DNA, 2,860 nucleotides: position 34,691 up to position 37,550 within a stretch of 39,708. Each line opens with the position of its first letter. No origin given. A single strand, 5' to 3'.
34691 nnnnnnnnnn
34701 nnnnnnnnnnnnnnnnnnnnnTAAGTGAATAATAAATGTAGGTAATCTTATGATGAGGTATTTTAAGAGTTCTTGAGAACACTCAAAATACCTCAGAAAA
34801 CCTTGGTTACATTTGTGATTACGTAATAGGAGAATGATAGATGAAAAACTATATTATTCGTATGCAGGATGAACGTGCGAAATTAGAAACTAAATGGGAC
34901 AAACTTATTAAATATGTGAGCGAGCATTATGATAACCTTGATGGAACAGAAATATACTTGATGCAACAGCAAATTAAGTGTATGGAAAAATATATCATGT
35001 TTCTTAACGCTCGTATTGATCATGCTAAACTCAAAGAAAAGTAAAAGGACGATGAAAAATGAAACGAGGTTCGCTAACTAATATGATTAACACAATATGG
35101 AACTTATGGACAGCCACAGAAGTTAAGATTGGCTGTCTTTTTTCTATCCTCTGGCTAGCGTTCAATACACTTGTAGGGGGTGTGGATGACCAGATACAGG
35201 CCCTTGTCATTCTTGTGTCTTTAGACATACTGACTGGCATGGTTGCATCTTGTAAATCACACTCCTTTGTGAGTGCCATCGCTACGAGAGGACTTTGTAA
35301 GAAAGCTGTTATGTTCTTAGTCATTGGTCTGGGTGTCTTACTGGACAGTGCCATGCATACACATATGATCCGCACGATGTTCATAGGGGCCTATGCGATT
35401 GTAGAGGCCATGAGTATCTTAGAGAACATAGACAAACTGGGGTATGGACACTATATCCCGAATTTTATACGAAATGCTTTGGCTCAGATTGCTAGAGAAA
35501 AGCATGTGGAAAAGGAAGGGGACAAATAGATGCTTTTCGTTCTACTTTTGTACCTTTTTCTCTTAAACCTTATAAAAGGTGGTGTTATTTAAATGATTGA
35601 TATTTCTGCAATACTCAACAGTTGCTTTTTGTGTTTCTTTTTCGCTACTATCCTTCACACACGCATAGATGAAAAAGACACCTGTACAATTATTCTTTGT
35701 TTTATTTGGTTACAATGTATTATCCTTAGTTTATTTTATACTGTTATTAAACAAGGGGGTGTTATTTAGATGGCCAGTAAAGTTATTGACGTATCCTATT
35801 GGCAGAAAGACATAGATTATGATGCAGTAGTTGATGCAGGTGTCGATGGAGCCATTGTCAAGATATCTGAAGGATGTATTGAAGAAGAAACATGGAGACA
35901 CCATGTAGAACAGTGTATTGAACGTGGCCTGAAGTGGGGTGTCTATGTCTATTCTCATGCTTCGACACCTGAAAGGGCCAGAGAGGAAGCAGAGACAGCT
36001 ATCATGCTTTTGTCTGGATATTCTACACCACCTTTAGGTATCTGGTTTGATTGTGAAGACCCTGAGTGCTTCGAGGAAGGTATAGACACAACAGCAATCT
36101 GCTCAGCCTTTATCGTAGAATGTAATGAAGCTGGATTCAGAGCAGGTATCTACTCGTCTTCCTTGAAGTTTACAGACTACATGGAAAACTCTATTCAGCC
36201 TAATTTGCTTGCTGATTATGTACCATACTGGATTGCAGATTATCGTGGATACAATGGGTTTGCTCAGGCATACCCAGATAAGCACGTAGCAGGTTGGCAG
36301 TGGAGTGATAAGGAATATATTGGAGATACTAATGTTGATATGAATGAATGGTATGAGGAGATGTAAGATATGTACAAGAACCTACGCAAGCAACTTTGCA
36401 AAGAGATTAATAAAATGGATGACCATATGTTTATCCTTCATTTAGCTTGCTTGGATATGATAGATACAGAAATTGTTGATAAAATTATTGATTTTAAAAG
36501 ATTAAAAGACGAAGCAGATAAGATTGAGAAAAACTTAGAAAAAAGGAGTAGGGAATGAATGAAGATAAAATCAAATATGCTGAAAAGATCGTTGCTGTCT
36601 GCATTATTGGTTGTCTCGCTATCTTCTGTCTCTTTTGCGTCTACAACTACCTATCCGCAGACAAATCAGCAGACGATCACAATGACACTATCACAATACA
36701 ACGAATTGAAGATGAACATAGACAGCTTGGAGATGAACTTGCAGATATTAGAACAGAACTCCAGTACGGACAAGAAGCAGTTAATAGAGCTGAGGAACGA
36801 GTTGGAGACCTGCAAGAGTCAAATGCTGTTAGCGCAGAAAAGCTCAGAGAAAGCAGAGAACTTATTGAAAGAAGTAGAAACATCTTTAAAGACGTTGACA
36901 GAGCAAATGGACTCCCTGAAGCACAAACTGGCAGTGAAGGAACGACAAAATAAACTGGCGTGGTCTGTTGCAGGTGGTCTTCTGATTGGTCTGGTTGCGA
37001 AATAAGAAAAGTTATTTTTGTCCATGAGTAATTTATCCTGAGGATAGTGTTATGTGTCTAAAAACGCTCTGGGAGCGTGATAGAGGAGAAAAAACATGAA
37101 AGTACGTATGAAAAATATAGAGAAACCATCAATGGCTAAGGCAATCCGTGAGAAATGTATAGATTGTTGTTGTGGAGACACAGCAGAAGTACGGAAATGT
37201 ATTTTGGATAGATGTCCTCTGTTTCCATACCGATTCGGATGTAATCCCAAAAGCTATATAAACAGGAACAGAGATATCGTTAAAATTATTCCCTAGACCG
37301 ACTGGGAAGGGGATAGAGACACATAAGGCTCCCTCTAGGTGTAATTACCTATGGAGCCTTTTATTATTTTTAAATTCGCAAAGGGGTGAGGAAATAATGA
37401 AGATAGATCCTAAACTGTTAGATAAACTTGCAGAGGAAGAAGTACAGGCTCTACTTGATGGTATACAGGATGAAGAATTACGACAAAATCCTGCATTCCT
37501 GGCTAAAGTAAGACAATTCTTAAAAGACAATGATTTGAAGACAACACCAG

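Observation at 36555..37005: Fully overlapping dual-frame spanin-like genes after the endolysin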

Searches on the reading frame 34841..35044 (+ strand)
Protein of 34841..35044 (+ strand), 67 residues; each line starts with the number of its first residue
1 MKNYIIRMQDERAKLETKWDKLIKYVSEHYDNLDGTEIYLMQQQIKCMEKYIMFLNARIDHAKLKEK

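Call 4: search_protein_families(library=pfam, proteins=[window:34841-35044:+], max_evalue=1)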
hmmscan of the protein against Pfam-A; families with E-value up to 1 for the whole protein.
window:34841-35044:+ (67 aa): 2 families
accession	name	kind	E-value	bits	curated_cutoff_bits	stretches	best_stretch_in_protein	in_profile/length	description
PF21825.2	crAss001_48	-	1.3e-15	57.4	24.8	1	3-60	2-60/61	crAss001_48 related protein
PF20406.3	SAM_KSR1_N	-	0.003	17.4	23.1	0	38-50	26-38/54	Kinase suppressor RAS 1 N-terminal helical hairpin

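Call 49: search_protein_families(library=phrogs, proteins=[window:34841-35044:+], max_evalue=0.1)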
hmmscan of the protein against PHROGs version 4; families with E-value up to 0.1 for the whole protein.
window:34841-35044:+ (67 aa): 4 families
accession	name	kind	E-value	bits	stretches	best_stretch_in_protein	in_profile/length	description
phrog_774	-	unknown function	5.7e-12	47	1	1-66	63-129/134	-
phrog_3934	-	unknown function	2.5e-05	24.8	1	3-63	110-171/336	-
phrog_32732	-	unknown function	0.00011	22.9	1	6-59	100-156/159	-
phrog_25584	-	unknown function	0.024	15.7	1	2-46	42-86/145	-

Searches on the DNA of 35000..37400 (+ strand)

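Call 3: search_dna_similar(query=window:35000-37400:+, collection=phages, mode=near, max_rows=30)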
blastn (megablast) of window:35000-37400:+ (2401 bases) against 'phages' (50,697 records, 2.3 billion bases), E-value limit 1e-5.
No match.

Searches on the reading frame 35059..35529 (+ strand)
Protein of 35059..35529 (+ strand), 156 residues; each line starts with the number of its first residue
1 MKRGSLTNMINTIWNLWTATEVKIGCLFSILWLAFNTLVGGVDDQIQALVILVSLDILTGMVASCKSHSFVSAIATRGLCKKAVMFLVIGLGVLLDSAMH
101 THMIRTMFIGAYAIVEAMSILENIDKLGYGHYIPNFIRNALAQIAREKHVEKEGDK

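Call 4: search_protein_families(library=pfam, proteins=[window:35059-35529:+], max_evalue=1)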
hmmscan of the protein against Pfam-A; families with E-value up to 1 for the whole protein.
window:35059-35529:+ (156 aa): 1 family
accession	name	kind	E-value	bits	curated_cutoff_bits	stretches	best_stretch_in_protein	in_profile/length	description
PF05105.17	Phage_holin_4_1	-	1.5e-26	93.2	22.2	1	35-144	3-114/116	Bacteriophage holin family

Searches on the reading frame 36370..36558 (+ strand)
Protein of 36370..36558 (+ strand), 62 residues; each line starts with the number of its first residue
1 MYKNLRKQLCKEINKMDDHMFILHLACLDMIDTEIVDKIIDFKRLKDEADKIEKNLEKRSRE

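Call 4: search_protein_families(library=pfam, proteins=[window:36370-36558:+], max_evalue=1)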
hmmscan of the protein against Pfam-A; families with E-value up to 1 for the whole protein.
window:36370-36558:+ (62 aa): 0 families

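Call 49: search_protein_families(library=phrogs, proteins=[window:36370-36558:+], max_evalue=0.1)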
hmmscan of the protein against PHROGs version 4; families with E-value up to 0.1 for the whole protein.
window:36370-36558:+ (62 aa): 1 family
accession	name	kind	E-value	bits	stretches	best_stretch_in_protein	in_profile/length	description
phrog_19308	-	unknown function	0.041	14.9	1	17-57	15-56/158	-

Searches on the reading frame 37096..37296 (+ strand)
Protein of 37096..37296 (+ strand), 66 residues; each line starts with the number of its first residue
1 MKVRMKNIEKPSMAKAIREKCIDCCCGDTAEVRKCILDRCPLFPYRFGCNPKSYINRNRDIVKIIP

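Call 4: search_protein_families(library=pfam, proteins=[window:37096-37296:+], max_evalue=1)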
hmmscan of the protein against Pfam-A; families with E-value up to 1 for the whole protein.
window:37096-37296:+ (66 aa): 1 family
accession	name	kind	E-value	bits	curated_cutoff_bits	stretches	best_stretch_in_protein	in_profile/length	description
PF04941.17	LEF-8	-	0.48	9.1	27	1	6-40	25-59/730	Late expression factor 8 (LEF-8)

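Call 49: search_protein_families(library=phrogs, proteins=[window:37096-37296:+], max_evalue=0.1)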
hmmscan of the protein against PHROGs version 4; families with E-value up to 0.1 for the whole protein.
window:37096-37296:+ (66 aa): 0 families
